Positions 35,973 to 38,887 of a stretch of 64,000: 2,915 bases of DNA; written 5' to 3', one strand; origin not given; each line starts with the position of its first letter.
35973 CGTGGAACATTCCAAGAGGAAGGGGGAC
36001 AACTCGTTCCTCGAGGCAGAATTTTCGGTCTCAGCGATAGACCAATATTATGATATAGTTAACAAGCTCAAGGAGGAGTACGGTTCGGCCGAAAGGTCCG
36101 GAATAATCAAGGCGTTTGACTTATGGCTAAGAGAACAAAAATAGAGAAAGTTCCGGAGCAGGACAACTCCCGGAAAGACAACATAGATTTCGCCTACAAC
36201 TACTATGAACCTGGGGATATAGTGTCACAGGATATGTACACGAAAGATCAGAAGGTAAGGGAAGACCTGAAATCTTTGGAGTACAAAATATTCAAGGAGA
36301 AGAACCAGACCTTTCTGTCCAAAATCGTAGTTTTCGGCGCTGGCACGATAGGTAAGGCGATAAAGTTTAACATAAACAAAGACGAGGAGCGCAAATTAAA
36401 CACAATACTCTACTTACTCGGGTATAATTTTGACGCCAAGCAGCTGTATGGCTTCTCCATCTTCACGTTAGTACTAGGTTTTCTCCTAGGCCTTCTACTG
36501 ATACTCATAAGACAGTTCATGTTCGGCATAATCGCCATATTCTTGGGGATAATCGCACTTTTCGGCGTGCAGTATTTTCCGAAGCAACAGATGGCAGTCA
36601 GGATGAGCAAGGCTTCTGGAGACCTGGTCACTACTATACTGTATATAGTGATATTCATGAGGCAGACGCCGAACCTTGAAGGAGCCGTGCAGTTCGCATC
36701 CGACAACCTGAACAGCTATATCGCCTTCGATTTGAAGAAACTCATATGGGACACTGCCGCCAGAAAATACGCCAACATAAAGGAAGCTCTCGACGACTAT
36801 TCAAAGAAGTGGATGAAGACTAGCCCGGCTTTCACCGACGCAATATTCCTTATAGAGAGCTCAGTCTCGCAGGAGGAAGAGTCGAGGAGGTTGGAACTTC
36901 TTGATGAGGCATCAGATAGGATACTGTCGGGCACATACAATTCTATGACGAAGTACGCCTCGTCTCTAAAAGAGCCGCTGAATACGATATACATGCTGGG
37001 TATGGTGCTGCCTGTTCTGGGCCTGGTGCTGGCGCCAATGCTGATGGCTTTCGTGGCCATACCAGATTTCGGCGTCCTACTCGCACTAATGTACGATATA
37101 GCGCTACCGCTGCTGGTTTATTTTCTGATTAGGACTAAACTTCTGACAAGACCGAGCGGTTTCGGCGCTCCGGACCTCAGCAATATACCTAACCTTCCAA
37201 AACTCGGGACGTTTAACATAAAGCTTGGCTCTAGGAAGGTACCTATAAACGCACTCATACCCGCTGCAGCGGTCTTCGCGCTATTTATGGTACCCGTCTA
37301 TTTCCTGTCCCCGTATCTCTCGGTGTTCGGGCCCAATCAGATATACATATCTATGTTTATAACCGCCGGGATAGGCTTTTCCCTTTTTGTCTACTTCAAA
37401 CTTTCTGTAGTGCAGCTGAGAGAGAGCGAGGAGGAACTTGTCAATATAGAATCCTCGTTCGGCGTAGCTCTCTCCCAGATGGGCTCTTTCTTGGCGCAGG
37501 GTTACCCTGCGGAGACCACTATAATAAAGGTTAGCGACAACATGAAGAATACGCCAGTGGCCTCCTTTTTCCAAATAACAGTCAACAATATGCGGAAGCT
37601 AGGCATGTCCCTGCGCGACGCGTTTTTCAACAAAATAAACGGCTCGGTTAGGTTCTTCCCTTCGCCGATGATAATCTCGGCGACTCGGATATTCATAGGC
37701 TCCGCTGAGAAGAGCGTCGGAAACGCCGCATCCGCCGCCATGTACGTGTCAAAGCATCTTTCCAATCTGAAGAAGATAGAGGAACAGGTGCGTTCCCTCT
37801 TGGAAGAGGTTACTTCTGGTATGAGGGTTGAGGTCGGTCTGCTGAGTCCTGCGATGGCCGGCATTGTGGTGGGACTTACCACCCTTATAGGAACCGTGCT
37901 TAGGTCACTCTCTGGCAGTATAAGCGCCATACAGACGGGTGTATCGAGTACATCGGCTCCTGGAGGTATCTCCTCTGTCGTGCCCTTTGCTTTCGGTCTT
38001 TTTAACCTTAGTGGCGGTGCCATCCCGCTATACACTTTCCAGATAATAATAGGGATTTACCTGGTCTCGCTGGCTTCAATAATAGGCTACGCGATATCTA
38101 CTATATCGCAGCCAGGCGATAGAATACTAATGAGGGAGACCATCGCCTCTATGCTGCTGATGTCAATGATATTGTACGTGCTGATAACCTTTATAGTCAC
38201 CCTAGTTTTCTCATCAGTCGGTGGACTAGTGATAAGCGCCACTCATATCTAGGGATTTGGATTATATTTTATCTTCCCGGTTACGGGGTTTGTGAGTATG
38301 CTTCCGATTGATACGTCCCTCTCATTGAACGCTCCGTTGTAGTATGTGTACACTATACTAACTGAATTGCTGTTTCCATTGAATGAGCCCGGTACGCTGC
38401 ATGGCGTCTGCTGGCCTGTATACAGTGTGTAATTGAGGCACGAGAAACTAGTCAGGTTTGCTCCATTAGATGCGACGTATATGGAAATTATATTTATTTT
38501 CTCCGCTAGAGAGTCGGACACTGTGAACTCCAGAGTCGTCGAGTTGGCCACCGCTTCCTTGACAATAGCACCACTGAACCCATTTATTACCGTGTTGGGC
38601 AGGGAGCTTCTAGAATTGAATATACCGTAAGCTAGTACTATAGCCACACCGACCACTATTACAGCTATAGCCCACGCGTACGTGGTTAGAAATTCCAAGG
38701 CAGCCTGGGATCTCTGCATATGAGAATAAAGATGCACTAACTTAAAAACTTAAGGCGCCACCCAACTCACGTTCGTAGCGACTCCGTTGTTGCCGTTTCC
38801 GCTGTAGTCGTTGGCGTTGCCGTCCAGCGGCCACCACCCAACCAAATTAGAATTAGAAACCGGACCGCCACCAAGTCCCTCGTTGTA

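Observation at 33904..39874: Type IV pilus-like locus: long FlaI/TadA-type ATPase, FlaJ/TadC-like platform and two convergent class III pilins, one with a LamG/ConA-like lectin domain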

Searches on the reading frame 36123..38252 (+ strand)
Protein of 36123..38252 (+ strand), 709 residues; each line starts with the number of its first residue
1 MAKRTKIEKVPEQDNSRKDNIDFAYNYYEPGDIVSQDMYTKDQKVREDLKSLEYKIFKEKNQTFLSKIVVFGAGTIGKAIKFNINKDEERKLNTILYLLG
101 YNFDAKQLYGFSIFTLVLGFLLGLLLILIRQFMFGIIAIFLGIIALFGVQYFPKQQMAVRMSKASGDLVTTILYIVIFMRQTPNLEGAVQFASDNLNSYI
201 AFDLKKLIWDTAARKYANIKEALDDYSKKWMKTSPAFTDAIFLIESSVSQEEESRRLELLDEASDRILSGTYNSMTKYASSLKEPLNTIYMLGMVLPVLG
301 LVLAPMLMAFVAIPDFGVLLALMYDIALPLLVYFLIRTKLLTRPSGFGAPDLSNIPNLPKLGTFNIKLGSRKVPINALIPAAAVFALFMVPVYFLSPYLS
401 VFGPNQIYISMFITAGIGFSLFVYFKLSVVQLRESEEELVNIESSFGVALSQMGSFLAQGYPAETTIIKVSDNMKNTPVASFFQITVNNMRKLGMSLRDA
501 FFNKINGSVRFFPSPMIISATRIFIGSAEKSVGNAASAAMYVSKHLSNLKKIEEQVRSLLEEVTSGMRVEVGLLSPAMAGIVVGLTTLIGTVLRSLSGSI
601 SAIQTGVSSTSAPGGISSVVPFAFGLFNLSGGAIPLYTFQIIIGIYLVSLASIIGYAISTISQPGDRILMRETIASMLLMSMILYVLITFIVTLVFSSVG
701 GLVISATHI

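Call 3: search_protein_families(library=pfam, proteins=[window:36123-38252:+], max_evalue=0.1)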
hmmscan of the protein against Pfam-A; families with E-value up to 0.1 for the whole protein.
window:36123-38252:+ (709 aa): 2 families
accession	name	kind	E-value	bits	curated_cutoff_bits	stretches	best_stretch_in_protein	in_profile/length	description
PF00482.28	T2SSF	-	0.027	14.9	25.2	1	450-563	2-105/125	Type II secretion system (T2SS), protein F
PF00669.25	Flagellin_N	-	0.029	14.8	26.6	1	543-589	8-54/139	Bacterial flagellin N-terminal helical region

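Call 4: search_protein_families(library=ncbifam, proteins=[window:36123-38252:+], max_evalue=0.1)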
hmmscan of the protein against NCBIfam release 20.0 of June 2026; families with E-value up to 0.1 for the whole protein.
window:36123-38252:+ (709 aa): 0 families

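Call 9: find_homologous_proteins(query=window:36123-38252:+)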
Query window:36123-38252:+ (709 aa): 42 proteins with E <= 0.001 among 8000 candidates.
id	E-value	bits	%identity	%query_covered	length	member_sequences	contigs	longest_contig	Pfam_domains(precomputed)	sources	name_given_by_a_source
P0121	0.0e+0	1512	100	100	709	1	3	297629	-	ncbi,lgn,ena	-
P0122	0.0e+0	1288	83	100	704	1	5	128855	-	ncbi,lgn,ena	-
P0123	0.0e+0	1121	73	100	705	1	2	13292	-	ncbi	-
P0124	0.0e+0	1117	72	100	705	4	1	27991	-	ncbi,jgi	jgi:hypothetical protein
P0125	0.0e+0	1116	74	97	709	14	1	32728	-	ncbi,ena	-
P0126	0.0e+0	1114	72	100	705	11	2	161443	-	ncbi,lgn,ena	-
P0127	0.0e+0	1113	72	100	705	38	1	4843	-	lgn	-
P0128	0.0e+0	1110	72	98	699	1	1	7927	-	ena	-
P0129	0.0e+0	1107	72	100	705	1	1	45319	-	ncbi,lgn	-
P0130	0.0e+0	1101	71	100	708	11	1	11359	-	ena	-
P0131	0.0e+0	1094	71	97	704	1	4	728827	-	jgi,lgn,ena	jgi:hypothetical protein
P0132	0.0e+0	1081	70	97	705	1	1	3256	-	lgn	-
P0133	0.0e+0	1080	71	96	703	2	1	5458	-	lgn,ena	-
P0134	0.0e+0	1073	69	97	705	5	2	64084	-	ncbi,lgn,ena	-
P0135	0.0e+0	1072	68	100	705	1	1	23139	-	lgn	-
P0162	1.3e-70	257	29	80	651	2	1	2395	PF00482.29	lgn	-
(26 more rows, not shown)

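Call 14: search_protein_families(library=pfam, alignment_id=A1, max_evalue=1)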
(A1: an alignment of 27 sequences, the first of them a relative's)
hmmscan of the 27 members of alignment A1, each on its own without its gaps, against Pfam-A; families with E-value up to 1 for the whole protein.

A. member 1, P0121 (709 aa): 2 families
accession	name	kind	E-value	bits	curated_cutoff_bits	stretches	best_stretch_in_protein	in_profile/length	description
PF00482.28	T2SSF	-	0.027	14.9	25.2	1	450-563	2-105/125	Type II secretion system (T2SS), protein F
PF00669.25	Flagellin_N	-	0.029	14.8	26.6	1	543-589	8-54/139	Bacterial flagellin N-terminal helical region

B. families by the number of members that match (of 27 scanned): 21 families
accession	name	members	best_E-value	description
PF00482.28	T2SSF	16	8.8e-06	Type II secretion system (T2SS), protein F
PF04513.17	Baculo_PEP_C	6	0.00053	Baculovirus polyhedron envelope protein, PEP, C terminus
PF00669.25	Flagellin_N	5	0.012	Bacterial flagellin N-terminal helical region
PF05493.18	ATP_synt_H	4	0.0092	ATP synthase subunit H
PF06365.17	CD34_antigen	3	0.00018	CD34/Podocalyxin family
PF14126.11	DUF4293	3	0.011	Domain of unknown function (DUF4293)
PF20990.2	DUF2207_C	2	0.055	Predicted membrane protein (DUF2207) C-terminal domain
PF04647.20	AgrB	1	0.0025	Accessory gene regulator B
PF07898.18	DUF1676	1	0.0079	Protein of unknown function (DUF1676)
PF01538.23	HCV_NS2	1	0.0079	Hepatitis C virus non-structural protein NS2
PF06664.17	WLS-like_TM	1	0.01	Wntless-like, transmembrane domain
PF04246.17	RseC_MucC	1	0.014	Positive regulator of sigma(E), RseC/MucC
PF13740.12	ACT_6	1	0.044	ACT domain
PF18159.6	S_4TM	1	0.045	SMODS-associating 4TM effector domain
PF06409.17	NPIP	1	0.047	Nuclear pore complex interacting protein (NPIP)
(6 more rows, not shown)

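Call 16: search_solved_structures(query=A1, max_evalue=1, show_alignments=2)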
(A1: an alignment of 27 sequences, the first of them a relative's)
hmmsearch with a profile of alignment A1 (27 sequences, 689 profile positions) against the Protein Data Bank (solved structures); distinct sequences matched with E-value up to 1: 1.
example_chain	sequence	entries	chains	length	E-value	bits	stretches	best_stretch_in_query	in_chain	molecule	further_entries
8eau_p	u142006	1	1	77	0.15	13.7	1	110-163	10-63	Vacuolar ATPase assembly integral membrane protein VMA21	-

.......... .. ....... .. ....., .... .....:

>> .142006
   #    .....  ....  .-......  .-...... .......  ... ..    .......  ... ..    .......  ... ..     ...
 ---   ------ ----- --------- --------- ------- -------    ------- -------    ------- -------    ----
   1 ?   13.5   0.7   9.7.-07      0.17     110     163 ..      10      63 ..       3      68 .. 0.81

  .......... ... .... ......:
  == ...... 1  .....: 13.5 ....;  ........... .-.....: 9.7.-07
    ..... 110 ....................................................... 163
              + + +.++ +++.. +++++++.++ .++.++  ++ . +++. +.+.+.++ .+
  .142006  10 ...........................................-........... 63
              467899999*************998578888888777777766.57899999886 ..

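Call 34: predict_structure(alignment_id=A1)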
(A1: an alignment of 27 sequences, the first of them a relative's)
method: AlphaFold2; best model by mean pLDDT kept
length: 709 residues; sequences in the alignment: 27
mean_pLDDT: 73.8   pTM: 0.68
mean pLDDT of the five models: 73.8, 72.9, 70.7, 69.2, 68.8
residues with pLDDT >= 90: 38; 70-90: 467; 50-70: 118; < 50: 86
segments of 3 or more residues with pLDDT < 50: 1-62, 610-631
pLDDT, mean of each block of 10 residues (from residue 1): 30 34 35 37 43 43 57 55 61 63 67 77 82 77 75 69 72 83 83 76 78 76 80 81 87 85 87 81 75 70 66 63 78 78 64 73 71 80 90 84 82 91 89 85 86 89 87 85 87 85 84 81 82 83 82 79 80 82 82 72 60 47 46 69 87 86 80 90 90 84 62
secondary structure, 60 per line:
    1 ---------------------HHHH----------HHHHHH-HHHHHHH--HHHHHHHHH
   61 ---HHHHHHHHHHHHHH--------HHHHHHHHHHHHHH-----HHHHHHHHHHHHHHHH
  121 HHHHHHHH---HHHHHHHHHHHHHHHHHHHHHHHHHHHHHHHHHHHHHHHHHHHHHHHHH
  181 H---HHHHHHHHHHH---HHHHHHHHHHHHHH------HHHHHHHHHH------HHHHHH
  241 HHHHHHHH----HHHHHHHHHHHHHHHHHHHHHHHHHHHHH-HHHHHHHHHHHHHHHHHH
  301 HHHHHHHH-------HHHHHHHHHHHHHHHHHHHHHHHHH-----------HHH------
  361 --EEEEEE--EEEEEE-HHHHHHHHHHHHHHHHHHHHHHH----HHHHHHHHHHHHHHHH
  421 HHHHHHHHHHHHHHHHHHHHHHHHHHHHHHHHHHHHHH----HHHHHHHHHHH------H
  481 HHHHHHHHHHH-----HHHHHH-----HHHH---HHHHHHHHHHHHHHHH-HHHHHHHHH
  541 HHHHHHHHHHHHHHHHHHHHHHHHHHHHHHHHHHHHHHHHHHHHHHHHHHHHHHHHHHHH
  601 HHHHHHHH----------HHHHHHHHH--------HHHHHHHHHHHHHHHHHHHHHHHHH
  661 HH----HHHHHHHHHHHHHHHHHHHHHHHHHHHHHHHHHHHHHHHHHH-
elements in order (helices of 4 or more, strands of 3 or more residues): H22-25 H36-41 H43-49 H52-60 H64-77 H86-99 H105-128 H132-181 H185-195 H199-212 H219-228 H235-248 H253-281 H283-308 H316-340 E363-368 E371-376 H378-400 H405-458 H463-473 H480-491 H497-502 H508-511 H515-530 H532-608 H619-627 H636-662 H667-708

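Call 37: fold_search(model_id=the predicted structure, library=pdb)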
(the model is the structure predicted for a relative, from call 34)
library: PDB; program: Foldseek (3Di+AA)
matches with E <= 10: 169; with E <= 0.001: 0
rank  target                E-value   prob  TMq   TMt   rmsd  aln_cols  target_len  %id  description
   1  6afw_A                2.2e-01  0.09  0.09  0.08  34.6       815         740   12  Proton pyrophosphatase-T228D mutant (released 2019-04-10)
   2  7p5c_A                2.3e-01  0.12  0.07  0.11  38.5       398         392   13  Cryo-EM structure of human TTYH3 in Ca2+ and GDN (released 2021-08-11)
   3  6jb3                  2.4e-01  0.11  0.11  0.11  36.3       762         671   12  Structure of SUR1 subunit bound with repaglinide (released 2019-05-22)
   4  8b21_A                2.6e-01  0.09  0.09  0.09  32.7       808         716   10  Time-resolved structure of K+-dependent Na+-PPase from Thermotoga maritima 0-60-seconds post reaction initiation with  (released 2024-01-17)
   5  6afx_A                3.5e-01  0.08  0.09  0.09  34.7       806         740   12  Proton pyrophosphatase - E225A (released 2019-04-10)
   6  6xiw_A                4.4e-01  0.08  0.10  0.07  30.9       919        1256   11  Cryo-EM structure of the sodium leak channel NALCN-FAM155A complex (released 2020-07-29)
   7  6afy_A                4.6e-01  0.07  0.09  0.09  34.0       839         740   12  Proton pyrophosphatase-E225S mutant (released 2019-04-10)
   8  3jc8_Ca               4.7e-01  0.57  0.16  0.29  19.0       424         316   10  Architectural model of the type IVa pilus machine in a piliated state (released 2016-03-16)
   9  9gkk_A                9.9e-01  0.06  0.08  0.11  31.7       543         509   12  BetP heterotrimeric complex (released 2025-09-10)
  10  6nbq_F                1.0e+00  0.06  0.07  0.08  25.1       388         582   14  T.elongatus NDH (data-set 1) (released 2019-02-27)
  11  9gkk_C                1.2e+00  0.03  0.08  0.09  31.8       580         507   15  BetP heterotrimeric complex (released 2025-09-10)
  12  8qsr_A                1.6e+00  0.08  0.08  0.12  22.1       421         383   11  Cryo-EM structure of the glucose-specific PTS transporter IICB from E. coli in the inward-facing conformation (released 2024-09-25)
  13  9mfl_A                1.6e+00  0.06  0.06  0.12  26.2       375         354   12  Structure of zebrafish OTOP1 in nanodisc in the presence of inhibitor C11 (released 2025-11-05)
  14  9syt_B                1.6e+00  0.03  0.09  0.08  41.0       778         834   10  Asymmetric hexameric MmpS4-MmpL4 complex from Mycobacterium tuberculosis with "long" coiled-coil domain (released 2026-01-28)
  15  8zxp_A                1.6e+00  0.02  0.07  0.09  32.8       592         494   11  Cryo-EM structure of TmaT-TMA complexes (released 2024-11-06)
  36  2vmb_A                3.0e+00  0.94  0.14  0.66   3.4       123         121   15  The three-dimensional structure of the cytoplasmic domains of EpsF from the Type 2 Secretion System of Vibrio cholerae (released 2009-02-10)
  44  2vmb_B                3.4e+00  0.92  0.14  0.68   3.4       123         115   15  The three-dimensional structure of the cytoplasmic domains of EpsF from the Type 2 Secretion System of Vibrio cholerae (released 2009-02-10)
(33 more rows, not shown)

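Call 78: search_protein_families(library=pfam, proteins=[P0285, P0290, P0295, P0302, P0320, P0287, P0293, P0322], max_evalue=0.0001)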
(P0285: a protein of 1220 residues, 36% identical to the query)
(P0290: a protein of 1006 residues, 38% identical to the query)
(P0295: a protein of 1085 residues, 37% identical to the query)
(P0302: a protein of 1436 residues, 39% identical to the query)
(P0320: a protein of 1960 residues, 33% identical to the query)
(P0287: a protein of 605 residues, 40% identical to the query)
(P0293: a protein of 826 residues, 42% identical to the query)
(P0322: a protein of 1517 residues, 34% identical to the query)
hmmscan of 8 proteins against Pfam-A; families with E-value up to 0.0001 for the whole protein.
P0285 (1220 aa): 0 families

P0290 (1006 aa): 1 family
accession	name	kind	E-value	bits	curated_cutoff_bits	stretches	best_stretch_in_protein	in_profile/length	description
PF13385.13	Laminin_G_3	-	5.4e-17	62.8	27.6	1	569-695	23-149/151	Concanavalin A-like lectin/glucanases superfamily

P0295 (1085 aa): 0 families

P0302 (1436 aa): 0 families

P0320 (1960 aa): 1 family
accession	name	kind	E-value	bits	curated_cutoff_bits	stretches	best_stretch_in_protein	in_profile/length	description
PF10102.14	DUF2341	-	1.2e-25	90.2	23.4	3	199-296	3-82/84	Domain of unknown function (DUF2341)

P0287 (605 aa): 0 families

P0293 (826 aa): 1 family
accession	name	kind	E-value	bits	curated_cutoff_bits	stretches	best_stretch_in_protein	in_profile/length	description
PF10102.14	DUF2341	-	3.4e-08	34.3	23.4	0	194-291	3-83/84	Domain of unknown function (DUF2341)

P0322 (1517 aa): 3 families
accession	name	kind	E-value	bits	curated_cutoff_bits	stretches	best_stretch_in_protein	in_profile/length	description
PF10282.15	Lactonase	-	8.4e-23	81.6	21.7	0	958-1178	45-284/344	Lactonase, 7-bladed beta-propeller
PF02239.22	Cytochrom_D1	-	1.8e-12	46.9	25.5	0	1113-1203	12-94/368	Cytochrome D1 heme domain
PF21783.3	YNCE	-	1e-09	38.6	27.1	0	702-771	42-111/339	YNCE-like beta-propeller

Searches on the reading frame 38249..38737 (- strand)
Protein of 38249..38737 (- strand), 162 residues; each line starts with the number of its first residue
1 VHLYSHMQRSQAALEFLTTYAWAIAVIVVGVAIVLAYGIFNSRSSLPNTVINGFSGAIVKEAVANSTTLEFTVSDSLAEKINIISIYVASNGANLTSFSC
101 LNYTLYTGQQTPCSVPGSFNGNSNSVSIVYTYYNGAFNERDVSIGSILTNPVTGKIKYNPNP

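Call 3: search_protein_families(library=pfam, proteins=[window:38249-38737:-], max_evalue=0.1)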
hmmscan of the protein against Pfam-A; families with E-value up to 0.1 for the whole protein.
window:38249-38737:- (162 aa): 3 families
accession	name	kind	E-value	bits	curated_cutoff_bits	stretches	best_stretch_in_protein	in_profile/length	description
PF10754.15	DUF2569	-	0.0035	18.2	26.5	1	6-60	41-95/143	Protein of unknown function (DUF2569)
PF03616.19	Glt_symporter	-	0.0073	15.5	26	1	14-95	3-83/368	Sodium/glutamate symporter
PF01040.23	UbiA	-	0.079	12.7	34.2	1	17-59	85-127/250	UbiA prenyltransferase family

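Call 4: search_protein_families(library=ncbifam, proteins=[window:38249-38737:-], max_evalue=0.1)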
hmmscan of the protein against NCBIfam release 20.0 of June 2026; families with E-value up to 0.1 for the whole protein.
window:38249-38737:- (162 aa): 0 families

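Call 78: search_protein_families(library=pfam, proteins=[P0285, P0290, P0295, P0302, P0320, P0287, P0293, P0322], max_evalue=0.0001)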
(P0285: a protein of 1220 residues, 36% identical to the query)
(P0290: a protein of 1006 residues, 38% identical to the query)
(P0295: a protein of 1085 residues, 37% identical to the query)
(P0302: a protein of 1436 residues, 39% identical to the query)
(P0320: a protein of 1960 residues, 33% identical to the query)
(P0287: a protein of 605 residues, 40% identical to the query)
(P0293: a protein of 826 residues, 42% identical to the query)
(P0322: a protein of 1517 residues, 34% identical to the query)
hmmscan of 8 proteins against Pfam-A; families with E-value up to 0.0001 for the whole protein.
P0285 (1220 aa): 0 families

P0290 (1006 aa): 1 family
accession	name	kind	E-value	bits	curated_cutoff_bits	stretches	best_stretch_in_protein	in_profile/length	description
PF13385.13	Laminin_G_3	-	5.4e-17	62.8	27.6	1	569-695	23-149/151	Concanavalin A-like lectin/glucanases superfamily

P0295 (1085 aa): 0 families

P0302 (1436 aa): 0 families

P0320 (1960 aa): 1 family
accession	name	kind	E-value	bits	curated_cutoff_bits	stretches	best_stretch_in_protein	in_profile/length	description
PF10102.14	DUF2341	-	1.2e-25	90.2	23.4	3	199-296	3-82/84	Domain of unknown function (DUF2341)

P0287 (605 aa): 0 families

P0293 (826 aa): 1 family
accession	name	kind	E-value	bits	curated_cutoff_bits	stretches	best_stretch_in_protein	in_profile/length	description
PF10102.14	DUF2341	-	3.4e-08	34.3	23.4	0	194-291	3-83/84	Domain of unknown function (DUF2341)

P0322 (1517 aa): 3 families
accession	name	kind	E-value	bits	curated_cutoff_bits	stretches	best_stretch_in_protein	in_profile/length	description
PF10282.15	Lactonase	-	8.4e-23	81.6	21.7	0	958-1178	45-284/344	Lactonase, 7-bladed beta-propeller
PF02239.22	Cytochrom_D1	-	1.8e-12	46.9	25.5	0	1113-1203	12-94/368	Cytochrome D1 heme domain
PF21783.3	YNCE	-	1e-09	38.6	27.1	0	702-771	42-111/339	YNCE-like beta-propeller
